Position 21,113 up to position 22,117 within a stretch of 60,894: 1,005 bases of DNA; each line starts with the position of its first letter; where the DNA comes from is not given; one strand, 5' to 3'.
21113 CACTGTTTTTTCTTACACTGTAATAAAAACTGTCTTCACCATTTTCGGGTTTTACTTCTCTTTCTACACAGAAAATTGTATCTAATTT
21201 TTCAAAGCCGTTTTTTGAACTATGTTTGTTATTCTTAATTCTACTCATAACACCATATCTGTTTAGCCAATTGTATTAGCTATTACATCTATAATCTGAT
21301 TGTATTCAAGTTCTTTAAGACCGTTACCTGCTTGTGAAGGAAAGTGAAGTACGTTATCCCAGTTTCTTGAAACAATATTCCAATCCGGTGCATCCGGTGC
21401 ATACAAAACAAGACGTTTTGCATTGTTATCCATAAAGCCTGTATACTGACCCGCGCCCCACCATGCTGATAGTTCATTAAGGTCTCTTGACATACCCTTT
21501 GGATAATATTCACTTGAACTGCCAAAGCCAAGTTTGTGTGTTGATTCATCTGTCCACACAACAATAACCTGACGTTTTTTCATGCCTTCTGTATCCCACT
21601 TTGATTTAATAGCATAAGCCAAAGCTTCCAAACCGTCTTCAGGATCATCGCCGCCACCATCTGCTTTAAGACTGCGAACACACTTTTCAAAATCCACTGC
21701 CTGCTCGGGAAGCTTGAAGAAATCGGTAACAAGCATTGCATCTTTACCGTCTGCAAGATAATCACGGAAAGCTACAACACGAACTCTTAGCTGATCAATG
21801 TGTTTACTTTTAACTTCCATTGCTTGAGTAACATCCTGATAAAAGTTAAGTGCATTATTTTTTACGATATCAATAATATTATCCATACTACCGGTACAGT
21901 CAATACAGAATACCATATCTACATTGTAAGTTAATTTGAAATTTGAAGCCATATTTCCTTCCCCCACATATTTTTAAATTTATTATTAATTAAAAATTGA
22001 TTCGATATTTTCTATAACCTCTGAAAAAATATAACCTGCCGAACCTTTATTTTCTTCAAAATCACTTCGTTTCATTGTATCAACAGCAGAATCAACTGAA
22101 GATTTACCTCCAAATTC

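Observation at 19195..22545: Four-gene operon: membrane zinc-ribbon protein, vWA, PP2C phosphatase, Ser/Thr kinase (TerY-P-type triad with an extra partner)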

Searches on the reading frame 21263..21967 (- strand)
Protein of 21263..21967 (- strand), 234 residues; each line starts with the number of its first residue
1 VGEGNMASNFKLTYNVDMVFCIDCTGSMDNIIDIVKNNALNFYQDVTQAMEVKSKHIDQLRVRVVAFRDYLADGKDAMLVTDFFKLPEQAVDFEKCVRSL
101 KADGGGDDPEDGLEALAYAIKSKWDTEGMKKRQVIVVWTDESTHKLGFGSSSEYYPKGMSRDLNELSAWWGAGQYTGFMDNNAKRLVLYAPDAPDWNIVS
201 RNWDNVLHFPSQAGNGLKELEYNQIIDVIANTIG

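Call 4: search_protein_families(library=pfam, proteins=[window:21263-21967:-], max_evalue=0.1)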
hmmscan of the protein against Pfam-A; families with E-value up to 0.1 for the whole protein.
window:21263-21967:- (234 aa): 5 families
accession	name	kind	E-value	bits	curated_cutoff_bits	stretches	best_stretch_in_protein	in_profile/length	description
PF25106.1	VWA_4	-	4.9e-09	36.4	27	1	18-123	2-92/169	von Willebrand factor A domain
PF13519.12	VWA_2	-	3.3e-07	31.3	27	1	18-141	1-106/107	von Willebrand factor type A domain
PF00092.34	VWA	-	4e-05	24.3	23.8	1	17-145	1-117/174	von Willebrand factor type A domain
PF00362.24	Integrin_beta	-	0.00022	21.4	24.8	1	84-147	87-151/248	Integrin beta chain VWA domain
PF07894.18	SACK1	-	0.045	13.7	21.4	0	35-72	172-209/274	Scaffolding anchor of CK1 domain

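Call 5: search_protein_families(library=padloc, proteins=[window:21263-21967:-], max_evalue=0.1)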
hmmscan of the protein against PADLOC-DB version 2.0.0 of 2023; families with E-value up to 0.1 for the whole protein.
window:21263-21967:- (234 aa): 1 family
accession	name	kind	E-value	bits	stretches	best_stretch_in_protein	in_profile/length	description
PDLC02237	AbiEi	-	0.024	12.2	1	16-62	189-235/285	AbiEi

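Call 6: search_protein_families(library=ncbifam, proteins=[window:21263-21967:-], max_evalue=0.1)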
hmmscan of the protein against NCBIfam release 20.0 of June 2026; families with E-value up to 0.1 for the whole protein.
window:21263-21967:- (234 aa): 1 family
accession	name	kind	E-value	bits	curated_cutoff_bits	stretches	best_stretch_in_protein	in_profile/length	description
NF047508.1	VWA_BatA_Lepto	exception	0.071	12.1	380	1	13-71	86-143/315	VWA domain-containing protein BatA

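Call 10: find_homologous_proteins(query=window:21263-21952:-)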
Query window:21263-21952:- (229 aa): 1663 proteins with E <= 0.001 among 1742 candidates; the best 120 are listed.
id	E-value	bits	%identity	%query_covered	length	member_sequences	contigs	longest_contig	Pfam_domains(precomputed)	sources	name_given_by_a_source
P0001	1.9e-153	526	100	100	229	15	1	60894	PF25106.2,PF13519.13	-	-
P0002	8.5e-142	488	91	100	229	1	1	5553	PF25106.2,PF13519.13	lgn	-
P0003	1.8e-130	451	84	100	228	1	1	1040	PF00362.25,PF25106.2,PF13519.13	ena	-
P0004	3.1e-130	450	84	100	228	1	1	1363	PF25106.2,PF13519.13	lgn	-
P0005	3.8e-129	447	83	100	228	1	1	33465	PF00362.25,PF25106.2,PF13519.13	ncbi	-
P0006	4.4e-129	447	82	100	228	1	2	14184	PF25106.2,PF13519.13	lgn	-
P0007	1.0e-128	446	83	100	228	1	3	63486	PF25106.2,PF13519.13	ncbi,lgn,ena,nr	ncbi:MAG: VWA domain-containing protein [Clostridia bacterium]|nr:VWA domain-containing protein [Clo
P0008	1.3e-128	445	84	100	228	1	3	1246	PF25106.2,PF13519.13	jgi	-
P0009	1.3e-128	445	82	100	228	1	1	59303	PF00362.25,PF25106.2,PF13519.13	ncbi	-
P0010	2.1e-128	445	83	100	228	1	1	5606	PF00362.25,PF00092.35,PF25106.2,PF13519.13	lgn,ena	-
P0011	7.8e-128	443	82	100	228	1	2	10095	PF00362.25,PF25106.2,PF13519.13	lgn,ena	-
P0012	1.4e-127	442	82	100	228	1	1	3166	PF00362.25,PF00092.35,PF25106.2,PF13519.13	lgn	-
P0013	8.9e-127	439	81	100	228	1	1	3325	PF25106.2,PF13519.13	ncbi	-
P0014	1.1e-125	436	81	100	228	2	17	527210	PF00362.25,PF25106.2,PF13519.13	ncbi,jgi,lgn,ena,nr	ncbi:MAG: VWA domain-containing protein [Ruminococcaceae bacterium]|nr:VWA domain-containing protein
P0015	2.1e-125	435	81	100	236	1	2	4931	PF25106.2,PF13519.13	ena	-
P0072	1.6e-116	406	75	100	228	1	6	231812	PF00362.25,PF00092.35,PF25106.2,PF13519.13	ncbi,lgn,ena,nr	ncbi:MAG: VWA domain-containing protein [Clostridia bacterium]|nr:VWA domain-containing protein [Clo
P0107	3.4e-112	391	71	100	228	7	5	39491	PF00362.25,PF25106.2,PF13519.13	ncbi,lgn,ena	-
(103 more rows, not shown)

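Call 11: find_encoding_contigs(protein=P0014, flank=8000, max_places=3)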
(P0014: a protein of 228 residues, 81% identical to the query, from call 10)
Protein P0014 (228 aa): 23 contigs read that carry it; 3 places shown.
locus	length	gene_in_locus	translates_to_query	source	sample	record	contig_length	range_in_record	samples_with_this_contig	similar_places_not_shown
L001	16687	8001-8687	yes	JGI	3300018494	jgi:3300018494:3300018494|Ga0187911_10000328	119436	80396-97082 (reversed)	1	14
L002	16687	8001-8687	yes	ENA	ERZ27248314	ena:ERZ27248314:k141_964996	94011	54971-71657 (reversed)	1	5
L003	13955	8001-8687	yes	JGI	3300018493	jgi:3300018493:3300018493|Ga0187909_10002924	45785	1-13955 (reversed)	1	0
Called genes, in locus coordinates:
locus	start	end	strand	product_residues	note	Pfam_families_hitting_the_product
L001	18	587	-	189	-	PF03729:DUF308 (weak)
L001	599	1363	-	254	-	PF02311:AraC_binding, PF07883:Cupin_2, PF12833:HTH_18, PF00165:HTH_AraC (weak)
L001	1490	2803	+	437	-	PF01261:AP_endonuc_2 (weak), PF27526:XylA2_C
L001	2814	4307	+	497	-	PF00370:FGGY_N, PF02782:FGGY_C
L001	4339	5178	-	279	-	PF12844:HTH_19 (weak), PF13443:HTH_26 (weak), PF13560:HTH_31 (weak), PF01381:HTH_3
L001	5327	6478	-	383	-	PF01408:GFO_IDH_MocA, PF21252:Glyco_hydro_109_C (weak)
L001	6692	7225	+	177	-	-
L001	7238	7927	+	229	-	-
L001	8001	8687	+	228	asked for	PF00362:Integrin_beta (faint), PF13519:VWA_2 (weak), PF25106:VWA_4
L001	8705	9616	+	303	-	-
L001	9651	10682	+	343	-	PF00069:Pkinase, PF07714:PK_Tyr_Ser-Thr, PF06293:Kdo (weak)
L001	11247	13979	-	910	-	-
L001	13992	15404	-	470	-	-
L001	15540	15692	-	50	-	-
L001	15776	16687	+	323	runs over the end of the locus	PF20511:PMI_typeI_cat, PF07883:Cupin_2 (faint), PF21621:MPI_cupin_dom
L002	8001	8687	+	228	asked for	PF00362:Integrin_beta (faint), PF13519:VWA_2 (weak), PF25106:VWA_4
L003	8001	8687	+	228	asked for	PF00362:Integrin_beta (faint), PF13519:VWA_2 (weak), PF25106:VWA_4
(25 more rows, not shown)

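Call 12: find_encoding_contigs(protein=P0072, flank=8000, max_places=3)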
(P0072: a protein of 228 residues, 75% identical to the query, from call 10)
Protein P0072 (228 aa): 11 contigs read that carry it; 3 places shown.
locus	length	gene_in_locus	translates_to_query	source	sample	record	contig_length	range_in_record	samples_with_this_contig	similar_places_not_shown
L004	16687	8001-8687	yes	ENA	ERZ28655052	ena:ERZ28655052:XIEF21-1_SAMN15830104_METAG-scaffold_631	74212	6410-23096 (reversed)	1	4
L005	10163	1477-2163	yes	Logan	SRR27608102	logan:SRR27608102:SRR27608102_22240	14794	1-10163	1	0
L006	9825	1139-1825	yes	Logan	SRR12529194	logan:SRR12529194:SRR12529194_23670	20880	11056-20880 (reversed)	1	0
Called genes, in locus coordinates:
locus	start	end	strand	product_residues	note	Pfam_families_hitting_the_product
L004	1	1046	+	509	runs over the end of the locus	PF01235:Na_Ala_symp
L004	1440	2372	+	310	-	-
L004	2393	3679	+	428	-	PF25209:Phage_capsid_4, PF13252:Phage_capsid_3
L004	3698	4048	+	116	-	-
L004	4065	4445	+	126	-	-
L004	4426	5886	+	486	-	PF03237:Terminase_6N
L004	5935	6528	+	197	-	PF00239:Resolvase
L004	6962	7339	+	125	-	-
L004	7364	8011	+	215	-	-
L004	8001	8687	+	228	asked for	PF00362:Integrin_beta (faint), PF00092:VWA (weak), PF13519:VWA_2, PF25106:VWA_4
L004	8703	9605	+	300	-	-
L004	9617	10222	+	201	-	-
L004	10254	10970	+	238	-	-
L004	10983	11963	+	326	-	PF03109:ABC1 (weak), PF00069:Pkinase, PF07714:PK_Tyr_Ser-Thr, PF06293:Kdo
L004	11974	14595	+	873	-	PF07833:Cu_amine_oxidN1, PF00082:Peptidase_S8, PF08239:SH3_3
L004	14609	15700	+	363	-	PF00652:Ricin_B_lectin (faint), PF14200:RicinB_lectin_2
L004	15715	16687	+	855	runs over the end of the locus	PF07495:Y_Y_Y (faint), PF24421:Ig_J (faint), PF06347:SH3_4 (faint), PF08239:SH3_3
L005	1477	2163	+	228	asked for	PF00362:Integrin_beta (faint), PF00092:VWA (weak), PF13519:VWA_2, PF25106:VWA_4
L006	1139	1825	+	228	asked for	PF00362:Integrin_beta (faint), PF00092:VWA (weak), PF13519:VWA_2, PF25106:VWA_4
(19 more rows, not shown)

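Call 13: find_encoding_contigs(protein=P0107, flank=8000, max_places=3)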
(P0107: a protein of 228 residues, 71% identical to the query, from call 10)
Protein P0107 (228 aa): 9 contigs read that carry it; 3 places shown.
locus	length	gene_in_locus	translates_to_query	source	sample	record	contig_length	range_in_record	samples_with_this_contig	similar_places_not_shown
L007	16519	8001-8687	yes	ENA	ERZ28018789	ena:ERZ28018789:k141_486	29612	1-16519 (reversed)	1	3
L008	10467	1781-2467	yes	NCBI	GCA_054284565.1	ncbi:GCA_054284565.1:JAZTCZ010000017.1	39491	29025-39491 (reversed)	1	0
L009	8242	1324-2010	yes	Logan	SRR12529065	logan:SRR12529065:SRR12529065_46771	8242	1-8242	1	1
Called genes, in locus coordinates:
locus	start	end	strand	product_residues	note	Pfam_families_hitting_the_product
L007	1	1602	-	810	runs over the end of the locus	PF17764:PriA_3primeBD, PF00270:DEAD, PF04851:ResIII, PF18319:Zn_ribbon_PriA, PF00271:Helicase_C, PF18074:PriA_C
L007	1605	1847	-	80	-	PF01192:RNA_pol_Rpb6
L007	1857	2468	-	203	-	PF00625:Guanylate_kin, PF13671:AAA_33 (faint), PF13238:AAA_18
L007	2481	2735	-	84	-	PF04025:RemA-like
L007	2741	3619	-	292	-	PF03755:YicC-like_N, PF08340:YicC-like_C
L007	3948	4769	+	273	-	PF08282:Hydrolase_3, PF05116:S6PP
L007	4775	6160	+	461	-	PF01554:MatE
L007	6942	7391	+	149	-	-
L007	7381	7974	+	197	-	-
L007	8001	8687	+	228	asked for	PF00362:Integrin_beta (faint), PF13519:VWA_2 (weak), PF25106:VWA_4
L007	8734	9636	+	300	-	PF13672:PP2C_2 (weak)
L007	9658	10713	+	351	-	-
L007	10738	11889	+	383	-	PF03109:ABC1 (weak), PF00069:Pkinase, PF07714:PK_Tyr_Ser-Thr, PF06293:Kdo, PF14531:Kinase-like (weak)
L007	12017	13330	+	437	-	-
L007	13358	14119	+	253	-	-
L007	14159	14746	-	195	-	-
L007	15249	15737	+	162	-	-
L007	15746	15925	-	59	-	PF20564:DUF6774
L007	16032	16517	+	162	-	?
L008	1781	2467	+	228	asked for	PF00362:Integrin_beta (faint), PF13519:VWA_2 (weak), PF25106:VWA_4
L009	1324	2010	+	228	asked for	PF00362:Integrin_beta (faint), PF13519:VWA_2 (weak), PF25106:VWA_4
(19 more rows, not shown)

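Call 17: find_related_loci(query=A1, collection=genome_contigs, flank=8000)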
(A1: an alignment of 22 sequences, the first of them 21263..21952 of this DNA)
Query A1 (229 aa) in genome_contigs; peptide patterns used: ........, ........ (x = any residue, [..] = any of these).
211 stretches matched a pattern; 196 encode a relative of the query (tblastn E <= 1e-3); the best 80 are kept; 80 distinct loci.
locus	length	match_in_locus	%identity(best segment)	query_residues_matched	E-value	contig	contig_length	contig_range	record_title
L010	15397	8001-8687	97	1-229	7e-154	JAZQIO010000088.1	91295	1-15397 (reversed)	MAG: Clostridia bacterium isolate T1900044623_TS20190089.MAGScoT_cleanbin_000043 SGB_917_k141_987358, whole genome shotg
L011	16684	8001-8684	81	1-228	2e-129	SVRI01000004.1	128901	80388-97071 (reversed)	MAG: Oscillospiraceae bacterium isolate SIG639 NODE_607_length_128901_cov_3.488297, whole genome shotgun sequence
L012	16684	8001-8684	79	1-228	4e-129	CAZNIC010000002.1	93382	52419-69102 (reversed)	MAG TPA_asm: uncultured Oscillospiraceae bacterium isolate SRP315200_co1_479 genome assembly, contig: NODE_102_length_93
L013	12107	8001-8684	78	1-228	2e-127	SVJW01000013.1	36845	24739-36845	MAG: Oscillospiraceae bacterium isolate SIG445 NODE_24433_length_36845_cov_4.805463, whole genome shotgun sequence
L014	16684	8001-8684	83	1-228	4e-124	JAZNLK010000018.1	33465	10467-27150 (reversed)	MAG: Clostridia bacterium isolate T1900044670_TS20190136.MAGScoT_cleanbin_000036 SGB_1582_k141_3904452, whole genome sho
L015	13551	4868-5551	77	1-228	5e-123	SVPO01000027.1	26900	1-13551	MAG: Oscillospiraceae bacterium isolate SIG593 NODE_35778_length_26900_cov_1.799462, whole genome shotgun sequence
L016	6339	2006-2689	75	1-228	3e-122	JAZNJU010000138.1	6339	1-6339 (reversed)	MAG: Clostridia bacterium isolate T1900044679_TS20190145.MAGScoT_cleanbin_000010 SGB_1662_k141_99224, whole genome shotg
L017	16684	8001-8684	75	1-228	2e-121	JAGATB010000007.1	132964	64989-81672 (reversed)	MAG: Clostridia bacterium isolate RGIG8748 Water_deer_Colon-4__c41582, whole genome shotgun sequence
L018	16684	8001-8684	75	1-228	2e-121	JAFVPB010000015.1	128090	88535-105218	MAG: Clostridia bacterium isolate RGIG5265 Sheep_Colon-1__c384, whole genome shotgun sequence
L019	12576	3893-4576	75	1-228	4e-121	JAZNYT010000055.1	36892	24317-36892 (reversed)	MAG: Eubacteriales bacterium isolate T1900044774_TS20190240.MAGScoT_cleanbin_000023 SGB_2468_k141_2330744, whole genome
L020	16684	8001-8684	75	1-228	6e-121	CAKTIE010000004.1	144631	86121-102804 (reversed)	MAG: uncultured Oscillospiraceae bacterium isolate REFINED_METABAT215_TOP10_CONTIGS_1500_ASSEMBLY_K77_MERGED__Hadza_MoBi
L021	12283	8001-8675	77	1-219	1e-120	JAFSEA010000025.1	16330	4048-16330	MAG: Oscillospiraceae bacterium isolate RGIG3057 Goat_Rectum-4__c222725, whole genome shotgun sequence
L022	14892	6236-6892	83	1-219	1e-119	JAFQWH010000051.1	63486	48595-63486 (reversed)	MAG: Clostridia bacterium isolate RGIG2209 Goat_Colon.Co__c1301576, whole genome shotgun sequence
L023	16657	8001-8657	77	1-219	2e-118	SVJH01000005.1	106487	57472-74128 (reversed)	MAG: Oscillospiraceae bacterium isolate SIG430 NODE_920_length_106487_cov_2.414536, whole genome shotgun sequence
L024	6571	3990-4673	78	1-228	2e-117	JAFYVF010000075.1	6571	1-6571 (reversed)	MAG: Clostridia bacterium isolate RGIG7452 Water_buffalos_Colon-1__c473257, whole genome shotgun sequence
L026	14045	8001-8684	72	1-228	1e-113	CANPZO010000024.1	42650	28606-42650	MAG: uncultured Clostridia bacterium isolate Lapin-001__bin64 genome assembly, contig: Lapin-001__NODE_1182_length_42650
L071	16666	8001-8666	59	7-228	2e-93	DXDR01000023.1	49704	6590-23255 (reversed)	MAG TPA_asm: Candidatus Mediterraneibacter avicola isolate ChiGjej3B3-8055 ChiGjej3B3M5__C96312_L49704_SAMN08009834, who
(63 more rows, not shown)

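Call 31: search_solved_structures(query=A1, max_evalue=1, show_alignments=2)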
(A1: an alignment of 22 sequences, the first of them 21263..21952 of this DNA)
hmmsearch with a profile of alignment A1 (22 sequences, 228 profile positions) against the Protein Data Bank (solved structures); distinct sequences matched with E-value up to 1: 13.
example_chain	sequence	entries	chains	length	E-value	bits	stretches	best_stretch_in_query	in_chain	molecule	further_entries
9ind_B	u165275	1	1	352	0.001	21.9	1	9-140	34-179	Integrin beta-8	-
8vsd_B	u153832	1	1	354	0.001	21.8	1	9-140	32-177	Integrin beta-8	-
8tcf_B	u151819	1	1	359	0.0011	21.7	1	9-139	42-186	Integrin beta-8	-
6om2_B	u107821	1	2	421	0.0017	21.1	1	9-140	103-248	Integrin beta-8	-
6om1_B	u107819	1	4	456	0.0021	20.8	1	9-140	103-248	Integrin beta-8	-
7y1t_B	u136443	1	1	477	0.0024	20.7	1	9-140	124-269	Integrin beta-8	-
6djp_B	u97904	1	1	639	0.0047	19.7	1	9-140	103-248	Integrin beta-8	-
8vs6_B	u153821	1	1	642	0.0048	19.7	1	9-140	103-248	Integrin beta-8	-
6uja_B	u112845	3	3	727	0.0057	19.4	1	9-140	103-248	Integrin beta-8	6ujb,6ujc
7n84_X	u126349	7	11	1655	0.25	14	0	166-225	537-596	Nucleoporin NUP188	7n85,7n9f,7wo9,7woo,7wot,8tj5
1re0_B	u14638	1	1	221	0.34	13.6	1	59-138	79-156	ARF guanine-nucleotide exchange factor 1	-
8tcg_B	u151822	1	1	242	0.39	13.4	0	80-139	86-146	Integrin beta-6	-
5ffg_B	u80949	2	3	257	0.39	13.4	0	80-139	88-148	Integrin beta-6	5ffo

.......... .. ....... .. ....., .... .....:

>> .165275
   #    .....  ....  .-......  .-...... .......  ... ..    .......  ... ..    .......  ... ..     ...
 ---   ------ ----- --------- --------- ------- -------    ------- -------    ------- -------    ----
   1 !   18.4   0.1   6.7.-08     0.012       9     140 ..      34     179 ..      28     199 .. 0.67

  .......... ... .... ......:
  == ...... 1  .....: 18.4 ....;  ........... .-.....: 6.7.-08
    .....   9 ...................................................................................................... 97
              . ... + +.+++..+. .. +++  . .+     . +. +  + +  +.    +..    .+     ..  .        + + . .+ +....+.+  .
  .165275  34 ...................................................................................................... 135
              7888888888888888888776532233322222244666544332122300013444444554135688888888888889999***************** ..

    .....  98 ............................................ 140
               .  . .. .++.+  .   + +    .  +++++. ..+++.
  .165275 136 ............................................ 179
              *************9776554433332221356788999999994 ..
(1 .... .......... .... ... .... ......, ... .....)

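Call 39: predict_structure(alignment_id=A1)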
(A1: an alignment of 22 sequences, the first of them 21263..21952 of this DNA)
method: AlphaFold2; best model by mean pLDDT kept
length: 229 residues; sequences in the alignment: 22
mean_pLDDT: 64.1   pTM: 0.61
mean pLDDT of the five models: 64.1, 61.7, 57.5, 56.9, 56.6
residues with pLDDT >= 90: 0; 70-90: 80; 50-70: 120; < 50: 29
segments of 3 or more residues with pLDDT < 50: 1-7, 167-177, 208-215
pLDDT, mean of each block of 10 residues (from residue 1): 44 67 56 65 68 72 72 76 78 67 63 69 60 61 74 76 60 44 68 70 60 50 54
secondary structure, 60 per line:
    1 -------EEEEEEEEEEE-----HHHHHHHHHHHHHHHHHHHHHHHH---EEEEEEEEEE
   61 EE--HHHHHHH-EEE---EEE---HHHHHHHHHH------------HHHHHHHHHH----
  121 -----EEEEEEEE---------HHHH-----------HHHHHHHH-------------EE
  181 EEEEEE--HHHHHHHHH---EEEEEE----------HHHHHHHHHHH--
elements in order: E8-18 H24-47 E51-62 H65-71 E73-75 E79-81 H85-94 H107-116 E126-133 H143-146 H158-165 E179-186 H189-197 E201-206 H217-227
